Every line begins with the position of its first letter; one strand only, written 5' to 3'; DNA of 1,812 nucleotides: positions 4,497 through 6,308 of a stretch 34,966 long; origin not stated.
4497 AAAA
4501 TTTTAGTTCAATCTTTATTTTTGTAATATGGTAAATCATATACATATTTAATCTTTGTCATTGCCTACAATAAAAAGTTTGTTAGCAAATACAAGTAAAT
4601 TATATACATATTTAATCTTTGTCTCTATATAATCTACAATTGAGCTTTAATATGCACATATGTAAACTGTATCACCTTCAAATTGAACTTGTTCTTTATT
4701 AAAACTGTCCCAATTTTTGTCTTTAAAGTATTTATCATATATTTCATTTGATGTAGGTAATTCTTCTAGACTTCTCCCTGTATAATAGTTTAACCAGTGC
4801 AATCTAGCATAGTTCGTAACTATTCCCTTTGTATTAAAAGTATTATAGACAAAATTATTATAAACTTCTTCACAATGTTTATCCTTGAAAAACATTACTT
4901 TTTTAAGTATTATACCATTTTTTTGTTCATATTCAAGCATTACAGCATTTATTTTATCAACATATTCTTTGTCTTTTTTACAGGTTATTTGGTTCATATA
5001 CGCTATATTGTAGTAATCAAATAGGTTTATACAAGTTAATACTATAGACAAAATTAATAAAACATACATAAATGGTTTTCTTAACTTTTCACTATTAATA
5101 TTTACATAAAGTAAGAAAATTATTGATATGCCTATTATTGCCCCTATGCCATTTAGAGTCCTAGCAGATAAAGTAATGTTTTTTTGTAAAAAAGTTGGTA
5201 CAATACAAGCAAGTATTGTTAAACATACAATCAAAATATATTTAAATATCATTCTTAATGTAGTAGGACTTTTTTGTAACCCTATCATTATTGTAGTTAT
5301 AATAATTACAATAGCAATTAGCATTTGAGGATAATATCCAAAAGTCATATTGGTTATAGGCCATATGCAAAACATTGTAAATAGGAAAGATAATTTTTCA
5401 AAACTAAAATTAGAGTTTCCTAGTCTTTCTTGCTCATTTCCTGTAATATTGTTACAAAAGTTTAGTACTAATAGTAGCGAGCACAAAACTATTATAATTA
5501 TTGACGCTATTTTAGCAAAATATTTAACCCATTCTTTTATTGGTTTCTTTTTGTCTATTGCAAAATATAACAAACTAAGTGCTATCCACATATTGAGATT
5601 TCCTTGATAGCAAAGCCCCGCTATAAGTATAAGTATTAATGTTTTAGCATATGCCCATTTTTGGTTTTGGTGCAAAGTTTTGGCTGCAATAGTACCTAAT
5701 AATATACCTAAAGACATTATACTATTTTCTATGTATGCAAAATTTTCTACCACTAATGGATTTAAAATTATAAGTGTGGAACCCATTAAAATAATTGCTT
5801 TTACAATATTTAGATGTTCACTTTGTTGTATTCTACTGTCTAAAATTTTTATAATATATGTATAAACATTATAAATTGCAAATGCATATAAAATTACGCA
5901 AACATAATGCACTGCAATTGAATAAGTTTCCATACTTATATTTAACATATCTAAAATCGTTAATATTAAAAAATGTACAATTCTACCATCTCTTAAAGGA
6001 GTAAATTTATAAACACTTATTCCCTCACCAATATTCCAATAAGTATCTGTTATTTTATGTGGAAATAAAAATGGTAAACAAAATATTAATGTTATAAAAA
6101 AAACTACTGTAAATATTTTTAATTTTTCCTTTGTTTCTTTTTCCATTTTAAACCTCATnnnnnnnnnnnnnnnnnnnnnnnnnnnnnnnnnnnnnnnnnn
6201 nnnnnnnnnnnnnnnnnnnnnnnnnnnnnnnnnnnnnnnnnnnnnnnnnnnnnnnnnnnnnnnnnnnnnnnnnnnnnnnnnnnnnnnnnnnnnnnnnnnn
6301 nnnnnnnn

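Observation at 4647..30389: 26-kb co-directional glycopolymer locus with an unusually dense multi-branch extracytoplasmic glycosylation toolkit and missing canonical partners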

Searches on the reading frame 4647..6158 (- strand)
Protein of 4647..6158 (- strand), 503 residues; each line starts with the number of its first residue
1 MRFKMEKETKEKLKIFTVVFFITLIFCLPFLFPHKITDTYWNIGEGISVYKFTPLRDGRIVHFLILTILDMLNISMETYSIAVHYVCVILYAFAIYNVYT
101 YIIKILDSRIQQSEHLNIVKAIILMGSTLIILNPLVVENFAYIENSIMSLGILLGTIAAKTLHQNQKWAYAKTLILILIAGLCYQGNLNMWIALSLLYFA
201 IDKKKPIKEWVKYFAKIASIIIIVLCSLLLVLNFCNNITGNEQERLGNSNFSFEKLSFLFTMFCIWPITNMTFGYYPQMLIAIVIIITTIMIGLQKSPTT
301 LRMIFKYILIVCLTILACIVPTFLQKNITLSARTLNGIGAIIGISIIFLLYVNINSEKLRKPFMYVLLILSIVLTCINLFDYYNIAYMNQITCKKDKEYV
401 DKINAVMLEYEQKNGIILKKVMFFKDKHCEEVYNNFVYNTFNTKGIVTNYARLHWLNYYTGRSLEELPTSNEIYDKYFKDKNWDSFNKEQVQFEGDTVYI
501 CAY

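Call 3: search_protein_families(library=pfam, proteins=[window:4647-6158:-], max_evalue=0.01)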
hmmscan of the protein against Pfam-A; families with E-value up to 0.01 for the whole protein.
window:4647-6158:- (503 aa): 0 families

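Call 6: search_protein_families(library=ncbifam, proteins=[window:4647-6158:-], max_evalue=0.01)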
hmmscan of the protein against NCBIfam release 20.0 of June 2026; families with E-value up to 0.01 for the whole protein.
window:4647-6158:- (503 aa): 0 families

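Call 13: search_protein_families(library=pfam, proteins=[window:4647-6158:-], max_evalue=10)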
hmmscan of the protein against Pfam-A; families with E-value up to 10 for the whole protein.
window:4647-6158:- (503 aa): 2 families
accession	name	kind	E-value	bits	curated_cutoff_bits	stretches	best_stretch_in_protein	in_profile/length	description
PF11752.14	DUF3309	-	0.067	13.8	22.3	1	260-295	14-48/50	Protein of unknown function (DUF3309)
PF04932.20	Wzy_C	-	9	6.5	31.7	1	339-380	17-57/149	O-Antigen ligase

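Call 15: find_homologous_proteins(query=window:4647-6146:-)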
Query window:4647-6146:- (499 aa): 22 proteins with E <= 0.001 among 8000 candidates.
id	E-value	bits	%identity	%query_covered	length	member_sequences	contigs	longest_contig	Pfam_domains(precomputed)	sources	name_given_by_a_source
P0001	0.0e+0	1072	98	100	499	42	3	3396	-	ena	-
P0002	4.7e-234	796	73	100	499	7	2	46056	-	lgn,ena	-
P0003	4.1e-205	701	63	100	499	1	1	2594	-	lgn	-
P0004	2.3e-202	692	65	100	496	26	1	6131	-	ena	-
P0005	1.4e-199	682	63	99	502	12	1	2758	-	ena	-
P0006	8.0e-198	677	64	100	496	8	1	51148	-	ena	-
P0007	3.8e-197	674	62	100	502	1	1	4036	-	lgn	-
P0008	2.9e-194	665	61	99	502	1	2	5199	-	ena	-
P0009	1.5e-189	649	59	98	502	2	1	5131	-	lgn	-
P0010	1.5e-188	646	60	96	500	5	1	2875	-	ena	-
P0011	1.2e-187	643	58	100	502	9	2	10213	-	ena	-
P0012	1.4e-187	643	59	100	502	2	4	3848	-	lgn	-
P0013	2.6e-170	586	56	100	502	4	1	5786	-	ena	-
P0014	1.1e-149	518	59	81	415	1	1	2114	-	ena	-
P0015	3.8e-121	424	60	66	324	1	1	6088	-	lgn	-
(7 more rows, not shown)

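Call 22: search_solved_structures(query=A1, max_evalue=10)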
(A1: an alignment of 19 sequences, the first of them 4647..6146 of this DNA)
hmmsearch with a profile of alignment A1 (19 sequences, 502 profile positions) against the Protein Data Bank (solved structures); distinct sequences matched with E-value up to 10: 0.

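Call 32: predict_structure(alignment_id=A1)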
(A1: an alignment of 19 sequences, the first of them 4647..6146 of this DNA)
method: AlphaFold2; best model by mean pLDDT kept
length: 499 residues; sequences in the alignment: 19
mean_pLDDT: 85.1   pTM: 0.87
mean pLDDT of the five models: 85.1, 85.0, 83.9, 81.3, 80.2
residues with pLDDT >= 90: 237; 70-90: 207; 50-70: 36; < 50: 19
segments of 3 or more residues with pLDDT < 50: 434-446
pLDDT, mean of each block of 10 residues (from residue 1): 74 94 74 59 85 88 92 84 94 97 87 93 95 81 93 96 94 92 89 91 90 93 88 80 78 88 72 82 93 87 95 88 80 93 93 72 94 85 76 86 97 94 60 45 54 85 91 87 90 88
secondary structure, 60 per line:
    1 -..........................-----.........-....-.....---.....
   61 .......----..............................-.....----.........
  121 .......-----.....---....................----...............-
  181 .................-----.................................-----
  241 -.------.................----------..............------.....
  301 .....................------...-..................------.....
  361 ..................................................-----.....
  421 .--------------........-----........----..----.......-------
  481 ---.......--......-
elements in order: H2-27 H33-41 H43-46 H48-52 H56-67 H72-101 H103-107 H112-127 H133-137 H141-160 H165-179 H181-197 H203-235 H249-265 H276-289 H296-320 H332-349 H356-410 E416-421 H436-443 H449-456 H467-473 E487-490 E493-498

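Call 37: fold_search(model_id=the predicted structure, library=pdb)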
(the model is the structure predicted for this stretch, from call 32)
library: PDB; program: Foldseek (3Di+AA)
matches with E <= 10: 279; with E <= 0.001: 0
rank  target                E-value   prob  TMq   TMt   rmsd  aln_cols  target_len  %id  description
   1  6gxc_A                6.3e-03  1.00  0.36  0.28  12.1       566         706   10  Bacterial oligosaccharyltransferase PglB in complex with an inhibitory peptide and a reactive lipid-linked oligosaccha (released 2018-11-14)
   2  6s7t_A                9.2e-03  0.99  0.32  0.25  11.4       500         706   11  Cryo-EM structure of human oligosaccharyltransferase complex OST-B (released 2019-12-18)
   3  5ogl_A                1.0e-02  0.99  0.35  0.27  12.3       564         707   10  Structure of bacterial oligosaccharyltransferase PglB in complex with an acceptor peptide and an lipid-linked oligosac (released 2017-10-25)
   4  3rce_A                1.7e-02  0.99  0.38  0.30  13.0       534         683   13  Bacterial oligosaccharyltransferase PglB (released 2011-06-15)
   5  8pn9_A                1.8e-02  0.99  0.37  0.31  12.4       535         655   11  Structure of human oligosaccharyltransferase OST-A complex bound to NGI-1 (released 2024-05-08)
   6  9i5k_A                1.9e-02  1.00  0.39  0.40  10.4       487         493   12  Structure of the Chaetomium thermophilum Pmt4 homodimer (C2 symmetry) (released 2025-12-24)
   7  9n9j_I                2.7e-02  0.98  0.37  0.29  12.3       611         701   10  Structure of a GRP94 folding intermediate engaged with a CCDC134- and FKBP11-bound secretory translocon (released 2025-11-19)
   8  8imx_U                4.4e-02  0.93  0.29  0.33  15.8       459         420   10  Cryo-EM structure of GPI-T with a chimeric GPI-anchored protein (released 2023-08-16)
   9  8agc_A                5.7e-02  0.90  0.33  0.26  12.4       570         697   11  Structure of yeast oligosaccharylransferase complex with lipid-linked oligosaccharide and non-acceptor peptide bound (released 2022-12-07)
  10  8age_A                7.4e-02  0.89  0.34  0.28  14.3       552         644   12  Structure of yeast oligosaccharylransferase complex with acceptor peptide bound (released 2022-12-07)
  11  8b6l_I                1.1e-01  0.95  0.39  0.31  11.8       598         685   10  Subtomogram average of the human Sec61-TRAP-OSTA-translocon (released 2022-12-07)
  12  8zal_J                2.1e-01  0.12  0.15  0.15  24.9       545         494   10  EmrAB-TolC MFS-type tripartite multidrug efflux pump EA (released 2025-04-30)
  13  9i5l_A                3.0e-01  0.84  0.26  0.20   7.5       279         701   14  Structure of the Chaetomium thermophilum Pmt4 homodimer (C1 symmetry) (released 2025-12-24)
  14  7d5q_A                4.0e-01  0.08  0.12  0.13  22.1       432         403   13  Structure of NorC transporter (K398A mutant) in an outward-open conformation in complex with a single-chain Indian cam (released 2021-06-09)
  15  6t1z                  4.4e-01  0.08  0.11  0.13  23.2       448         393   10  LmrP from L. lactis, in an outward-open conformation, bound to Hoechst 33342 (released 2020-07-29)
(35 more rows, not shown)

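Call 92: search_protein_families(library=pfam, proteins=[window:4647-6146:-], max_evalue=1)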
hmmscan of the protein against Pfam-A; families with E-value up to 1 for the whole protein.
window:4647-6146:- (499 aa): 1 family
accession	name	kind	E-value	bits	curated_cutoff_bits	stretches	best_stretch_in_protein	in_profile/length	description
PF11752.14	DUF3309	-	0.066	13.8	22.3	1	256-291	14-48/50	Protein of unknown function (DUF3309)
